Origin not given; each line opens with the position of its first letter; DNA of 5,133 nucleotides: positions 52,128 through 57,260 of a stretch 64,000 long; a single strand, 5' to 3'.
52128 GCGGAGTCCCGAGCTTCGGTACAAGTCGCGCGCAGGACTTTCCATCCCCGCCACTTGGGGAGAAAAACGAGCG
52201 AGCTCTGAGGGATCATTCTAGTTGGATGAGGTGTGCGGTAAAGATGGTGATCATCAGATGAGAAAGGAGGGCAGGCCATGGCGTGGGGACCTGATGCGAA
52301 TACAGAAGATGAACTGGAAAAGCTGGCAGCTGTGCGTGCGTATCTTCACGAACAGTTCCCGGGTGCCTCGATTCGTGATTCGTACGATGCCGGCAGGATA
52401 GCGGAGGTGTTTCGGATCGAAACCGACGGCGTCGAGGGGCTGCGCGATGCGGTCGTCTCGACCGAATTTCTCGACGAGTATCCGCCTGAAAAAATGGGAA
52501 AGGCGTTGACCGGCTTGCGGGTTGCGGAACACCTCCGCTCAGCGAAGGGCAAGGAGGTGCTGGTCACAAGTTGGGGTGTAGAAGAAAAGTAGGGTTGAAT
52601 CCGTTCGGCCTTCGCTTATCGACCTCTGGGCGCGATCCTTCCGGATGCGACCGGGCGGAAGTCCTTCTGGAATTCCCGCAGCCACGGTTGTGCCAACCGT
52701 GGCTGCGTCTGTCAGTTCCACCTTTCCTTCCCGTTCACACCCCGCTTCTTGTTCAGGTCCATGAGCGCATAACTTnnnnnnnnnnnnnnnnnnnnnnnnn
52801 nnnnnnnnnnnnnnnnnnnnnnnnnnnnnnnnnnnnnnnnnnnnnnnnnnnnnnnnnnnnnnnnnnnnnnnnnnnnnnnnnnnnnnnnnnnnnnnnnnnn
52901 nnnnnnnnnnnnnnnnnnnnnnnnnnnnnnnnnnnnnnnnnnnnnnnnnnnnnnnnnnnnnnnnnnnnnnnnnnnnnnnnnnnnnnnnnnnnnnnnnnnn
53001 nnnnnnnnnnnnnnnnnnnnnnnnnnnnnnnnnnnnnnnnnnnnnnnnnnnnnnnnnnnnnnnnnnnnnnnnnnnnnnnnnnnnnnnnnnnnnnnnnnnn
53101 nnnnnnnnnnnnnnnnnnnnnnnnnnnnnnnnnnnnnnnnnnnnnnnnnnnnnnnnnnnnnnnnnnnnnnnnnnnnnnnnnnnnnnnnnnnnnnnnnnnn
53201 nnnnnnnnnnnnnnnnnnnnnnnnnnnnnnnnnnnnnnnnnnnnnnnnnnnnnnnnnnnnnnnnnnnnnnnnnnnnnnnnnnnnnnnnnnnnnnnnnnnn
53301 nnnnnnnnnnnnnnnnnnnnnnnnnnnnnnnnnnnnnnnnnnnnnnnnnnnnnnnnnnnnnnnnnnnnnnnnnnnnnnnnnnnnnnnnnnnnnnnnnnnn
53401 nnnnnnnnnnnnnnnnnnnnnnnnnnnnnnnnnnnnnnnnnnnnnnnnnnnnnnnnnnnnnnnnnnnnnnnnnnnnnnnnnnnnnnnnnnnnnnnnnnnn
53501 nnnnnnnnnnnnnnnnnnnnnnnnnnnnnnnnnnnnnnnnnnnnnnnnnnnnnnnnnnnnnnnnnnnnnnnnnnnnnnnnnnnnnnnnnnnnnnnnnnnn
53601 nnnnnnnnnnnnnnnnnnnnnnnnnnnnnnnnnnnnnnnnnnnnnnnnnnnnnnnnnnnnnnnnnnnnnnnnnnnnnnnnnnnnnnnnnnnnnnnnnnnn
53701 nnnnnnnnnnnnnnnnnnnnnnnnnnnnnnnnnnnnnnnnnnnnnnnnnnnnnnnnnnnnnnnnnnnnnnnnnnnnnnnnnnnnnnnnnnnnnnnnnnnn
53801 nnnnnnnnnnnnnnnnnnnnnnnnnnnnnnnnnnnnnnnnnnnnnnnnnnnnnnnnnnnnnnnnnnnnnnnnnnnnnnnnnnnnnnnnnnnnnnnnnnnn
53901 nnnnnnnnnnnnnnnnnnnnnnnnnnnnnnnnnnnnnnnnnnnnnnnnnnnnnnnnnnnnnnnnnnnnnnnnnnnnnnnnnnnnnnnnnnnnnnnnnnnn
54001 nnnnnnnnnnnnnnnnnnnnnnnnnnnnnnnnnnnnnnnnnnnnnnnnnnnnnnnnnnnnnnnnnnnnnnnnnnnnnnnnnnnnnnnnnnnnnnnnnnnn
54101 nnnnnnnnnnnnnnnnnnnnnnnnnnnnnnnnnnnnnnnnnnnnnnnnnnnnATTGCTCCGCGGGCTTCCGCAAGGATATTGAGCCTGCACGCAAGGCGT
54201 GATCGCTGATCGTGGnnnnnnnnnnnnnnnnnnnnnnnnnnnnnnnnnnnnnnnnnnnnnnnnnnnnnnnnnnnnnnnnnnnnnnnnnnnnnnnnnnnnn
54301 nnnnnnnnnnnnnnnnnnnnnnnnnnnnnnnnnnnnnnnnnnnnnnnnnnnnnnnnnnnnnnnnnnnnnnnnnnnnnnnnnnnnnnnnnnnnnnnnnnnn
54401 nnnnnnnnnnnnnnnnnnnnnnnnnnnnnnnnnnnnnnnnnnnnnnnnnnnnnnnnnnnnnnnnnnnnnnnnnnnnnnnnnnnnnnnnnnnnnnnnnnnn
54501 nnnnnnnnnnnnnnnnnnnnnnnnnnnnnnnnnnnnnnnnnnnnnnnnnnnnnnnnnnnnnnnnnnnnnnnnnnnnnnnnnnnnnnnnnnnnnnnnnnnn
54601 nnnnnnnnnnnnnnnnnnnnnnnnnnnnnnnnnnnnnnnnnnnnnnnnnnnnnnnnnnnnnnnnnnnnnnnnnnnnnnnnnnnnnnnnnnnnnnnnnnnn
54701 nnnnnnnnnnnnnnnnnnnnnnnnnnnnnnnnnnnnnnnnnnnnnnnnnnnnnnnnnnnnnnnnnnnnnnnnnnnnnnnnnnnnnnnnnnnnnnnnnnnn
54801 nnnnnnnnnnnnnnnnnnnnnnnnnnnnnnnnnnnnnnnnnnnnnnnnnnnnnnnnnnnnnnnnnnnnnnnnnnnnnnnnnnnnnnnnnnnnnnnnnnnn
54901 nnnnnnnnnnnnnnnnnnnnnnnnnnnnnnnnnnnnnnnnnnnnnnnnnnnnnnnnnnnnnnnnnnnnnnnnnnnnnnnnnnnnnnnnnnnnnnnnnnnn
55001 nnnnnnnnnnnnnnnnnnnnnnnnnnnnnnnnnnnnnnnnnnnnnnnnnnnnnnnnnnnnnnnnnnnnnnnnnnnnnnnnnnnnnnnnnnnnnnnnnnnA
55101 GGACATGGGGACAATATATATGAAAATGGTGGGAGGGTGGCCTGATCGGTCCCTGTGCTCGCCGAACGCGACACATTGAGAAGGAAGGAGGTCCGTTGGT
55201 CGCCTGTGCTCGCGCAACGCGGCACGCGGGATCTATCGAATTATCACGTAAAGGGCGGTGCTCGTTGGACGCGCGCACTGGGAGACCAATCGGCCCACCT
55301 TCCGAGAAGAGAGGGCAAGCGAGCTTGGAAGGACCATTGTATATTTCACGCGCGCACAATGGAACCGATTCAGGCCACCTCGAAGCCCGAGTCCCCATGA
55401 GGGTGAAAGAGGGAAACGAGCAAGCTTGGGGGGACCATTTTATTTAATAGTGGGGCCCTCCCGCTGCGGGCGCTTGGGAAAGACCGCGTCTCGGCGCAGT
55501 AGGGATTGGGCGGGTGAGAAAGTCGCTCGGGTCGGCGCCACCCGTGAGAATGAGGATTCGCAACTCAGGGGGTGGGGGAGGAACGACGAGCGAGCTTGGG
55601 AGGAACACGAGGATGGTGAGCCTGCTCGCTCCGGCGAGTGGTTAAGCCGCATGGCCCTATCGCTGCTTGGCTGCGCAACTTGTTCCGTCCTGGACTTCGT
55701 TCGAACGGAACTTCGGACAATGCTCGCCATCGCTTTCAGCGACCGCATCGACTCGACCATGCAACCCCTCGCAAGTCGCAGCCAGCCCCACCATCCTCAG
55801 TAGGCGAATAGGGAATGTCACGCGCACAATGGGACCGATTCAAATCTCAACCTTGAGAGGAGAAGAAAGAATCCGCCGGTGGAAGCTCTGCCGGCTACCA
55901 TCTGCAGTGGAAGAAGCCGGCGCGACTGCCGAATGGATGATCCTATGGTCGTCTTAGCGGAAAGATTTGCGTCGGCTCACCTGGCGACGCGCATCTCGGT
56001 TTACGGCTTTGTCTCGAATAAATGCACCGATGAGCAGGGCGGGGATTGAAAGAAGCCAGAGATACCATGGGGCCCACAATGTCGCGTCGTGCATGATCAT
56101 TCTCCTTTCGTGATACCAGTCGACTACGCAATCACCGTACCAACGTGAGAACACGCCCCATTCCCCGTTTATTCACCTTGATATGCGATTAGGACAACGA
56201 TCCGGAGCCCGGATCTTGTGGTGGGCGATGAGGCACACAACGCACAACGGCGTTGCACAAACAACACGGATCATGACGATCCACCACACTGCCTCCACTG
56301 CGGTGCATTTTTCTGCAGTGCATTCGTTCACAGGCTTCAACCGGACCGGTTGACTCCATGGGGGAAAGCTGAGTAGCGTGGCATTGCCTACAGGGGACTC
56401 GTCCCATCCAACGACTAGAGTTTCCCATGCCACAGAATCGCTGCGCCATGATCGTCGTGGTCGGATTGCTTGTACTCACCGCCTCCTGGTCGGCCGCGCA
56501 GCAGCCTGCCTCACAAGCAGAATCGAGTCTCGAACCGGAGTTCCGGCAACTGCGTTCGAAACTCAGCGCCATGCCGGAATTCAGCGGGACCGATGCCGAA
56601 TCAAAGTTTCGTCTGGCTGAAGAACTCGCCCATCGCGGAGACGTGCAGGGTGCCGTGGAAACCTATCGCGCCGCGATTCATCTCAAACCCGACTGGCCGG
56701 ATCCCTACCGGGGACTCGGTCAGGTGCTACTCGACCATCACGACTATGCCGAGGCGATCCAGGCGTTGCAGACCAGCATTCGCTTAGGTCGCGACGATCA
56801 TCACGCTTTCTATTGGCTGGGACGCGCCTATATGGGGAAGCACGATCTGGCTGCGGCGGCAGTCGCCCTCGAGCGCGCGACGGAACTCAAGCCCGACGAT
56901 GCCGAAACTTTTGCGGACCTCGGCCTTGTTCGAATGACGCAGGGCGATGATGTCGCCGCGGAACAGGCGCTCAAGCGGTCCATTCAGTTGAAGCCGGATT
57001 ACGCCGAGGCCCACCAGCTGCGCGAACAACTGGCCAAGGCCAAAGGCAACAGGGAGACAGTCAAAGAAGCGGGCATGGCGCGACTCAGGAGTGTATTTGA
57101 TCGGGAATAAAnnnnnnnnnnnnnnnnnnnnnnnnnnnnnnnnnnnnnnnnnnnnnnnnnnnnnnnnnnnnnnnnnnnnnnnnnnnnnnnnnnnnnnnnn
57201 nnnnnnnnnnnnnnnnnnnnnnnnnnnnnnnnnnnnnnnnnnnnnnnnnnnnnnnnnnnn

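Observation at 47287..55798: Module Y: a roughly 200-nt multi-stem structured element (3 full copies, 2 fragments)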

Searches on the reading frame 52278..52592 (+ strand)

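Call 12: search_protein_families(library=pfam, proteins=[window:52278-52592:+])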
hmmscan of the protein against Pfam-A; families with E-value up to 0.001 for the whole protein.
window:52278-52592:+ (104 aa): 0 families

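Call 94: search_protein_families(library=pfam, proteins=[window:52278-52592:+], max_evalue=0.01)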
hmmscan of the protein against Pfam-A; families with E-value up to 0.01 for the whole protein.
window:52278-52592:+ (104 aa): 1 family
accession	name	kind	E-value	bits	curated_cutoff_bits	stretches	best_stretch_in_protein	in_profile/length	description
PF00006.31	ATP-synt_ab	-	0.0021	18.1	29.5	1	46-96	60-109/213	ATP synthase alpha/beta family, nucleotide-binding domain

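Call 95: search_protein_families(library=padloc, proteins=[window:52278-52592:+], max_evalue=0.01)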
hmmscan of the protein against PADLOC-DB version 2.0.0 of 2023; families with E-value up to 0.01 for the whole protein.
window:52278-52592:+ (104 aa): 0 families

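Call 96: search_protein_families(library=ncbifam, proteins=[window:52278-52592:+], max_evalue=0.01)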
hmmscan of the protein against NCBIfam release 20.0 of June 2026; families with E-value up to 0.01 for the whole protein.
window:52278-52592:+ (104 aa): 0 families

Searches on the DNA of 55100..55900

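Call 31: search_rna_families(source=window, start=55100, end=55900, threshold=evalue, max_evalue=10, show_alignments=2)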
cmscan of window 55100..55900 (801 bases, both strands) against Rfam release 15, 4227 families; matches with E-value up to 10: 4.
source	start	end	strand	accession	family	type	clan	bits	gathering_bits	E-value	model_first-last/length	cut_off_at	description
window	55676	55712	+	RF02977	THF-II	Cis-reg;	-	16.6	41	2.1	6-32/39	no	THF-II riboswitch (folE RNA)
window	55518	55659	-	RF02708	TeloSII_ncR40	Gene; sRNA;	-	14.9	186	2.1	1-162/162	no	TeloSII non coding RNA 40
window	55286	55397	-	RF02150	MESTIT1_3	Gene; lncRNA;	-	14.3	60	2.4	1-99/99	no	MEST intronic transcript 1, antisense RNA conserved region 3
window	55374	55417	-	RF02224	sX5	Gene; sRNA;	-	13.6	50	6.3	9-42/49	no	Xanthomonadaceae sRNA sX5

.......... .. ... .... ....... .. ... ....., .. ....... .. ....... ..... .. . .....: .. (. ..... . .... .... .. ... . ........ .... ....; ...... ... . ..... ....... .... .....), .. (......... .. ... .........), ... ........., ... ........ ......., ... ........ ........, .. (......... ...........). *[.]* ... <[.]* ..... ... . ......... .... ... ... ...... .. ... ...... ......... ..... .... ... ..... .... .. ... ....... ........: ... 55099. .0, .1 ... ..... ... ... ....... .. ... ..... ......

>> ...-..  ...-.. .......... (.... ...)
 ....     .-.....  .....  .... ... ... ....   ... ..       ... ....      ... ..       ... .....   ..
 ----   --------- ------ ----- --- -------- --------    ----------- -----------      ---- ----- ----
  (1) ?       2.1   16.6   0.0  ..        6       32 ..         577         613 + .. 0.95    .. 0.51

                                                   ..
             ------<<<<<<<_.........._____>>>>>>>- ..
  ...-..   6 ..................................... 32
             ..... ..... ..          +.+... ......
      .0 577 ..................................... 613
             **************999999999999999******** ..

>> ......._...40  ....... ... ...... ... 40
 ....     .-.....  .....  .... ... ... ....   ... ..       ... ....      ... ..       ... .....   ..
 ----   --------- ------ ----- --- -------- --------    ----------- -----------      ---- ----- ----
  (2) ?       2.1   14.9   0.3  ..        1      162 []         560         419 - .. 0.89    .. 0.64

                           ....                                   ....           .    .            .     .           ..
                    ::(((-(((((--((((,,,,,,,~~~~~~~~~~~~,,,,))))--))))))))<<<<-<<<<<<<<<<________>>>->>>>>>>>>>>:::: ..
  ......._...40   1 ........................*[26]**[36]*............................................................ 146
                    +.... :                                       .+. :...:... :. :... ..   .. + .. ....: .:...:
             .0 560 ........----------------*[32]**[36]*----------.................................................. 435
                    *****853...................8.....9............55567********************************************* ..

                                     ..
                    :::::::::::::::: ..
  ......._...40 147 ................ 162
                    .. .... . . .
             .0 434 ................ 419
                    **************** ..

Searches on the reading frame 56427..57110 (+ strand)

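Call 12: search_protein_families(library=pfam, proteins=[window:56427-57110:+])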
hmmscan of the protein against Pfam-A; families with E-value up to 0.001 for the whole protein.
window:56427-57110:+ (227 aa): 15 families
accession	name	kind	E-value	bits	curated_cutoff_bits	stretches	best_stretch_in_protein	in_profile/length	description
PF13414.12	TPR_11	-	7.1e-24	83.7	26.8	2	68-102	5-39/42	TPR repeat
PF07719.23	TPR_2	-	1.7e-20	71.8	27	1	127-158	3-34/34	Tetratricopeptide repeat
PF00515.34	TPR_1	-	1.4e-17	63.1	27.8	0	127-158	3-34/34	Tetratricopeptide repeat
PF13432.12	TPR_16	-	4e-16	59.6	32.7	2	97-159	3-65/65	Tetratricopeptide repeat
PF14559.12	TPR_19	-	4.9e-15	56.1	25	3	101-160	1-60/68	Tetratricopeptide repeat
PF13181.12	TPR_8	-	1.8e-13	49.9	25.7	1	126-158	2-34/34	Tetratricopeptide repeat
PF13371.12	TPR_9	-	1.2e-12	48.1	35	1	132-203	2-73/73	Tetratricopeptide repeat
PF13428.12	TPR_14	-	7.7e-12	45.1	23.5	0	61-99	5-43/44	Tetratricopeptide repeat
PF23914.1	TPR_CcmH_CycH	-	1.5e-10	41.6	42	1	104-161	29-86/158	Cytochrome c-type biogenesis protein H TPR domain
PF13431.12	TPR_17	-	7.8e-10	38.7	24.4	0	80-112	2-34/34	Tetratricopeptide repeat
PF13424.12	TPR_12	-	2.8e-06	27.9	30.1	0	62-120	8-74/77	Tetratricopeptide repeat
PF14561.12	TPR_20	-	6.7e-06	26.8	25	0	36-79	5-44/90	Tetratricopeptide repeat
PF13174.12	TPR_6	-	4.8e-05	24.2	26.3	0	127-153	2-28/33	Tetratricopeptide repeat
PF25060.1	ARM_TT21_2nd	-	0.00046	20.2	27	0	148-205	211-268/270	Tetratricopeptide repeat protein 21 second ARM domain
PF10373.15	EST1_DNA_bind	-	0.00065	19.7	22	0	76-122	1-30/282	Est1 DNA/RNA binding domain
